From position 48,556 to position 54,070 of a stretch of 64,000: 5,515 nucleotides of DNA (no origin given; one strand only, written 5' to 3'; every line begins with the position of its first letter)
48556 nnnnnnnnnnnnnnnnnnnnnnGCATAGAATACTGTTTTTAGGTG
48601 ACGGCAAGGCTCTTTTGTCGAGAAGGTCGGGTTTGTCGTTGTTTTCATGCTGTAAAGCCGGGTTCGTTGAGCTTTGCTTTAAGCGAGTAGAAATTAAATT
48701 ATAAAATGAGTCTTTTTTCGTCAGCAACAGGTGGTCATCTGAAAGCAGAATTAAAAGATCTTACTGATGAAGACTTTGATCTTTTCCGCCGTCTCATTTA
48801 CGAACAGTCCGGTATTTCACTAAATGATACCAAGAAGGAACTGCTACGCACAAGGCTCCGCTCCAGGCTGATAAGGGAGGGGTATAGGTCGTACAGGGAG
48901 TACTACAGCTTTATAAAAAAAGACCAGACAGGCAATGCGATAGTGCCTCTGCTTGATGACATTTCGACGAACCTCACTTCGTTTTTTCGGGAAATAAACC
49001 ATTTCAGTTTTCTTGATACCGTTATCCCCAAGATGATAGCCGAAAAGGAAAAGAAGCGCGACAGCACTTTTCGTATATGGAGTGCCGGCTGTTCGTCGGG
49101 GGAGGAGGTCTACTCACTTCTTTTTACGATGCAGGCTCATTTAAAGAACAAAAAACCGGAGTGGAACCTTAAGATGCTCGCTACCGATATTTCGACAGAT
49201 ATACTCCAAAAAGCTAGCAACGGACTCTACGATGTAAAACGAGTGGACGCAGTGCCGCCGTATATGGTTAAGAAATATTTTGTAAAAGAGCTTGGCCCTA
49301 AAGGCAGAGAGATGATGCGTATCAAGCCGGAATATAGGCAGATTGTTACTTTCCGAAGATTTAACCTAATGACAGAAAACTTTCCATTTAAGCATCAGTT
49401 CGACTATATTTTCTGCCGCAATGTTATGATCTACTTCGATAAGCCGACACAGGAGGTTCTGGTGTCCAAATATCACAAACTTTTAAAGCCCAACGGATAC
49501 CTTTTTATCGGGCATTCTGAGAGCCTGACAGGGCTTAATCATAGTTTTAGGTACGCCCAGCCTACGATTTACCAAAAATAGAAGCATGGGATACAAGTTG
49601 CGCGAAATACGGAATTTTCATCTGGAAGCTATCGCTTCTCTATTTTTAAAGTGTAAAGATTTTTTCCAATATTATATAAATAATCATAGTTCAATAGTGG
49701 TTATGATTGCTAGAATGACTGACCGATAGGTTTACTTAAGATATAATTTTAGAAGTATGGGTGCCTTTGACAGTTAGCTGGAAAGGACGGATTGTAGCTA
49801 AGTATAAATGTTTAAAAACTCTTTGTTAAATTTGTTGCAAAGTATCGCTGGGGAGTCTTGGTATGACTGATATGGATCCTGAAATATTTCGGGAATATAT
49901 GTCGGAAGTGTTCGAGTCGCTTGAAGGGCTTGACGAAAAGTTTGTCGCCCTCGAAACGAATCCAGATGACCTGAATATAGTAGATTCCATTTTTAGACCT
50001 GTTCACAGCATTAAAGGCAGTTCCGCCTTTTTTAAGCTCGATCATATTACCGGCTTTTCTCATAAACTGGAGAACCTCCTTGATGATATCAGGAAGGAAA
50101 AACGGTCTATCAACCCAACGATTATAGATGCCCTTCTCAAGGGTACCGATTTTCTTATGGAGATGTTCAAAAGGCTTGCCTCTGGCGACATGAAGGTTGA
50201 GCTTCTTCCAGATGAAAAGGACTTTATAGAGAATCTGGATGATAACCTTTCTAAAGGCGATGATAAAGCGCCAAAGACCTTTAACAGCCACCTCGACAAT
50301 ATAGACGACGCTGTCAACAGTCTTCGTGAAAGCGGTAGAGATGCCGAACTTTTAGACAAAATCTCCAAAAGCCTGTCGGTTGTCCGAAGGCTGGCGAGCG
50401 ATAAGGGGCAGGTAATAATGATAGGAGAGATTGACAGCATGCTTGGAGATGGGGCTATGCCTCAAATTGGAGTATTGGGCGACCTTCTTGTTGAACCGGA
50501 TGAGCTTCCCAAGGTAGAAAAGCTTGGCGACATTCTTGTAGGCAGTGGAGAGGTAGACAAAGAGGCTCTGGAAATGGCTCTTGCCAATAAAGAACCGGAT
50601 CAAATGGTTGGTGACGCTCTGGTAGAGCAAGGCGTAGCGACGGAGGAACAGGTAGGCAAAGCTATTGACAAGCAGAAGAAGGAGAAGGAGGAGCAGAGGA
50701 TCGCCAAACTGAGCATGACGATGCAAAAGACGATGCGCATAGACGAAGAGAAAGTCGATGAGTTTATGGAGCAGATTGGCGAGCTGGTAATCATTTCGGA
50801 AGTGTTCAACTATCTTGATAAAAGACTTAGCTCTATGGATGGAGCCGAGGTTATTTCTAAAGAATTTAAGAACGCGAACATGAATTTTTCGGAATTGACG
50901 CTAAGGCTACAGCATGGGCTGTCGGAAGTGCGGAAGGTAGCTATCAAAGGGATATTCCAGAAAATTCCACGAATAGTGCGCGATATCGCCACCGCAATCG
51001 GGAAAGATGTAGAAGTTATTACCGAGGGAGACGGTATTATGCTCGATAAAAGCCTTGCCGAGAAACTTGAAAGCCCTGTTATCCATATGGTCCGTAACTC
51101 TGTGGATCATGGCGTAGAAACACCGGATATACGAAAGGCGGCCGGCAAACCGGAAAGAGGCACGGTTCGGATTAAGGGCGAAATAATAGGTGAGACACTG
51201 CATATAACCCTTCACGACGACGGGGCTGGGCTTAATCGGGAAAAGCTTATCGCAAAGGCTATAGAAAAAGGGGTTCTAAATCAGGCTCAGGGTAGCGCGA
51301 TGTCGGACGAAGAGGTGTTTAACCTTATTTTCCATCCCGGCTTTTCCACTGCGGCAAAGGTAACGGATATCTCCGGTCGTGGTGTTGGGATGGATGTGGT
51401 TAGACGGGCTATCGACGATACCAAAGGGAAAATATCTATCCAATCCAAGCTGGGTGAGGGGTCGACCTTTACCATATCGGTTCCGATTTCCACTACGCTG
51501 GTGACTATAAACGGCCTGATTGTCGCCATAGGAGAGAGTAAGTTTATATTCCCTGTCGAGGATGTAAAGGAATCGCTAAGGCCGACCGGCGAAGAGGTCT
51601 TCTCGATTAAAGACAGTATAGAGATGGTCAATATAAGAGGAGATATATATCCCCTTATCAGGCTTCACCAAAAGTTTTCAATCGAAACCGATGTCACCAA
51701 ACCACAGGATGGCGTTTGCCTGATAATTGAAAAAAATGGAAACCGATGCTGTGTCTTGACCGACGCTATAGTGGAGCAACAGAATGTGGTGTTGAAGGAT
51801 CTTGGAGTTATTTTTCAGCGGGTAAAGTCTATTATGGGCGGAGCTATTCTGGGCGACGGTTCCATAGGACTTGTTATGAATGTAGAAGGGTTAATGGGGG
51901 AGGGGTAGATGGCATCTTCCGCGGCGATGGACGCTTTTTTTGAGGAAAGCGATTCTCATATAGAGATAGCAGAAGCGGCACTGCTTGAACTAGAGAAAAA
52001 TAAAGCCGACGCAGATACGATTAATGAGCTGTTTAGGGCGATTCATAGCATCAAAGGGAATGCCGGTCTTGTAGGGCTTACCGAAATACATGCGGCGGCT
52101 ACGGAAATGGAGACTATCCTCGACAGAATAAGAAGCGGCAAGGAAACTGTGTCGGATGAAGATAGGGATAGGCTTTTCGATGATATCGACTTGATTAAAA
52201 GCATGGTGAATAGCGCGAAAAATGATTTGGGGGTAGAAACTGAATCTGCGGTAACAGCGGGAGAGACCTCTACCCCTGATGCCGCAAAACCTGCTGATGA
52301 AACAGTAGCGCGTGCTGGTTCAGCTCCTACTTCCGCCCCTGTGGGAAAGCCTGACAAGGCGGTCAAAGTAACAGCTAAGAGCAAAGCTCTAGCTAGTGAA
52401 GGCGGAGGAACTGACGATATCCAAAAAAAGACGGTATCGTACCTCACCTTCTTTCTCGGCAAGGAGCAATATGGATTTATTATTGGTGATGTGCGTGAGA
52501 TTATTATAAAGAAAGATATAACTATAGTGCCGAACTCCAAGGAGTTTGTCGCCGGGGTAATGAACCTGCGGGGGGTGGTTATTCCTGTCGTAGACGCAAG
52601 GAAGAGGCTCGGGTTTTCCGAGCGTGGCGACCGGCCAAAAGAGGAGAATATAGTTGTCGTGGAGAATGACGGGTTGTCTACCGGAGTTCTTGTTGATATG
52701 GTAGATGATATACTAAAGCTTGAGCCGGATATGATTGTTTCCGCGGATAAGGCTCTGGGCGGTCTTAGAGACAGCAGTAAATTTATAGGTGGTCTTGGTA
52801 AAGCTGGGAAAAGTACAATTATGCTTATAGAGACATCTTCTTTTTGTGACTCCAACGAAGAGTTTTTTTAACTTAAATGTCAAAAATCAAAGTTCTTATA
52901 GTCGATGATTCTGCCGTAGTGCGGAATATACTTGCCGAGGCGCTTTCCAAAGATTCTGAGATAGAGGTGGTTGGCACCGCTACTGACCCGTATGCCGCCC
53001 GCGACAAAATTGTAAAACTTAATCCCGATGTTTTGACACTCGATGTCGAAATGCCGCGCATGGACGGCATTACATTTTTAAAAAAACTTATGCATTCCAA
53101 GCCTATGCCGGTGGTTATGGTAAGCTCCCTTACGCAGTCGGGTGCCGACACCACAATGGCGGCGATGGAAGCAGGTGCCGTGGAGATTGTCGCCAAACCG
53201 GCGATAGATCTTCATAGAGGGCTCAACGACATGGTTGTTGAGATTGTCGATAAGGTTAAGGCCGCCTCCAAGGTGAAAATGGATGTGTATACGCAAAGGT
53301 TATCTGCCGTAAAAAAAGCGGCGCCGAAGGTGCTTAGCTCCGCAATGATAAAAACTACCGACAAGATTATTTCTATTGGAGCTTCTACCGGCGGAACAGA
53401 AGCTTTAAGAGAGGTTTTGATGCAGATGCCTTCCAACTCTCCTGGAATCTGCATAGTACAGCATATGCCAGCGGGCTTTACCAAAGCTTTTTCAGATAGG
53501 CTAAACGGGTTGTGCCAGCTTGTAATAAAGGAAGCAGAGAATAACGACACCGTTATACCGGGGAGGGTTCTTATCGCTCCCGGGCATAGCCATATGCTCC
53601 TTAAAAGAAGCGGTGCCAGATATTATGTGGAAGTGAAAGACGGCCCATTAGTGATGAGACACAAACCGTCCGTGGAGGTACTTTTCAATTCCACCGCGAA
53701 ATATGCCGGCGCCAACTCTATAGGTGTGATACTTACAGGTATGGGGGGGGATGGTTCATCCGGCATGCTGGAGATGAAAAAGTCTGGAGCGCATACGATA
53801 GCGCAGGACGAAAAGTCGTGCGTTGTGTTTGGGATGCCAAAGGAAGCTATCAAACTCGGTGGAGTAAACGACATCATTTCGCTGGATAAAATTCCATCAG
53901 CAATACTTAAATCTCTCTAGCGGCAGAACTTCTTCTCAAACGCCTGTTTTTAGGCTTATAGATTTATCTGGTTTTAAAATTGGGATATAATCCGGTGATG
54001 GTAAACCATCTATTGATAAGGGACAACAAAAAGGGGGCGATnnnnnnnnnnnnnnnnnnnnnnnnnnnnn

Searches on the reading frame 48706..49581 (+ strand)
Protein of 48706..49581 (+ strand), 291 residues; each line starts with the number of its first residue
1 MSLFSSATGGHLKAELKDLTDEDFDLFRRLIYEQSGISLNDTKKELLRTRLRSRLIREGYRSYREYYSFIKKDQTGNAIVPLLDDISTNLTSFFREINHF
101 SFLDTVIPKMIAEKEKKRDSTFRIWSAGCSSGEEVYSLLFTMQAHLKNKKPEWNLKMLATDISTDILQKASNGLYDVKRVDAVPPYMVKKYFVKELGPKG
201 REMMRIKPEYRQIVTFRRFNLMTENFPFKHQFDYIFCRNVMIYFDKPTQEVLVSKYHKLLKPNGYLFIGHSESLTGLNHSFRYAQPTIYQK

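Call 63: search_protein_families(library=pfam, proteins=[window:48706-49581:+], max_evalue=0.00001)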
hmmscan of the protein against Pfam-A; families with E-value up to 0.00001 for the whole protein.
window:48706-49581:+ (291 aa): 3 families
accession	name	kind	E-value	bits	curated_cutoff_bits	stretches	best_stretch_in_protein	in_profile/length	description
PF01739.24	CheR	-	2.9e-58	197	27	1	89-287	1-192/195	CheR methyltransferase, SAM binding domain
PF03705.20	CheR_N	-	3.1e-14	52.8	27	1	22-73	1-52/53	CheR methyltransferase, all-alpha domain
PF08242.18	Methyltransf_12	-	1.1e-06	29.7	30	0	216-266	50-98/98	Methyltransferase domain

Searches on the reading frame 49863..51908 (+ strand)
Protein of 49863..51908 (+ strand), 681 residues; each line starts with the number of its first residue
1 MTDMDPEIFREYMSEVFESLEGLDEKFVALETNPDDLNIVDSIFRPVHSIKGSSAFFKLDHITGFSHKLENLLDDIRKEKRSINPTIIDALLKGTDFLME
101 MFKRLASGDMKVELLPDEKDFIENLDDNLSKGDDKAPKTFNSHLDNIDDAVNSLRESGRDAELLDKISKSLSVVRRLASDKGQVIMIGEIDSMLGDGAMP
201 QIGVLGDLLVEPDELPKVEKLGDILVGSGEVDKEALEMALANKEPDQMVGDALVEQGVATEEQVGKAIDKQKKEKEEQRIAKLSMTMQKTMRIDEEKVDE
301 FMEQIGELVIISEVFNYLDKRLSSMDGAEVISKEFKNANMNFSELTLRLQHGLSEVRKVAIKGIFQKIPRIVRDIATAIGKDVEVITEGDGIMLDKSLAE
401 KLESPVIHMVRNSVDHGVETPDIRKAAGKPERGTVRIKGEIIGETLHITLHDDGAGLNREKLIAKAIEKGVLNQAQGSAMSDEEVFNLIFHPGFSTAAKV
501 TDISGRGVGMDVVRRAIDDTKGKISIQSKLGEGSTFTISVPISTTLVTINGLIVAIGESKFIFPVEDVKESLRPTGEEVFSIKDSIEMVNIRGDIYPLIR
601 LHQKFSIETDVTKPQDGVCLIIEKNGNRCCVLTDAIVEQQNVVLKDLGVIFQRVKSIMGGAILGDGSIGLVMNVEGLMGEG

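Call 63: search_protein_families(library=pfam, proteins=[window:49863-51908:+], max_evalue=0.00001)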
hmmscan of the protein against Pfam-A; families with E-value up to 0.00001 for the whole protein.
window:49863-51908:+ (681 aa): 4 families
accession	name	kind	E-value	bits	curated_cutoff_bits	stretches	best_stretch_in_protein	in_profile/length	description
PF01584.24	CheW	-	3.3e-21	75.8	23.5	1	551-678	2-134/138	CheW-like domain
PF02518.31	HATPase_c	-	3.6e-16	60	26.4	1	405-542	5-109/111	Histidine kinase-, DNA gyrase B-, and HSP90-like ATPase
PF01627.28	Hpt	-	2e-10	41.2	24.6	1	8-92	2-75/84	Hpt domain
PF02895.20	H-kinase_dim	-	6.2e-08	33.4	23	1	289-352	2-64/68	Signal transducing histidine kinase, homodimeric domain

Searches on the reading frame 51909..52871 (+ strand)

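Call 63: search_protein_families(library=pfam, proteins=[window:51909-52871:+], max_evalue=0.00001)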
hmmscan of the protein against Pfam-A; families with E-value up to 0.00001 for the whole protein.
window:51909-52871:+ (320 aa): 2 families
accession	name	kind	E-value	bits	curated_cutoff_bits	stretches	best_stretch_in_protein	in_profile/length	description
PF01584.24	CheW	-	5.1e-26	91.4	23.5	1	178-307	2-127/138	CheW-like domain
PF01627.28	Hpt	-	1.7e-15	57.5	24.6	1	7-96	3-81/84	Hpt domain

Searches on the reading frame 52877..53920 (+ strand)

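Call 63: search_protein_families(library=pfam, proteins=[window:52877-53920:+], max_evalue=0.00001)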
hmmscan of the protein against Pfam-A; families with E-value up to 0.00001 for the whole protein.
window:52877-53920:+ (347 aa): 2 families
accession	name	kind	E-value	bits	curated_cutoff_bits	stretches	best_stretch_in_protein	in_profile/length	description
PF01339.22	CheB_methylest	-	6.5e-63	212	24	1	166-343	2-174/174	CheB methylesterase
PF00072.30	Response_reg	-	2.5e-22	79.6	30.2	1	6-109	1-101/111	Response regulator receiver domain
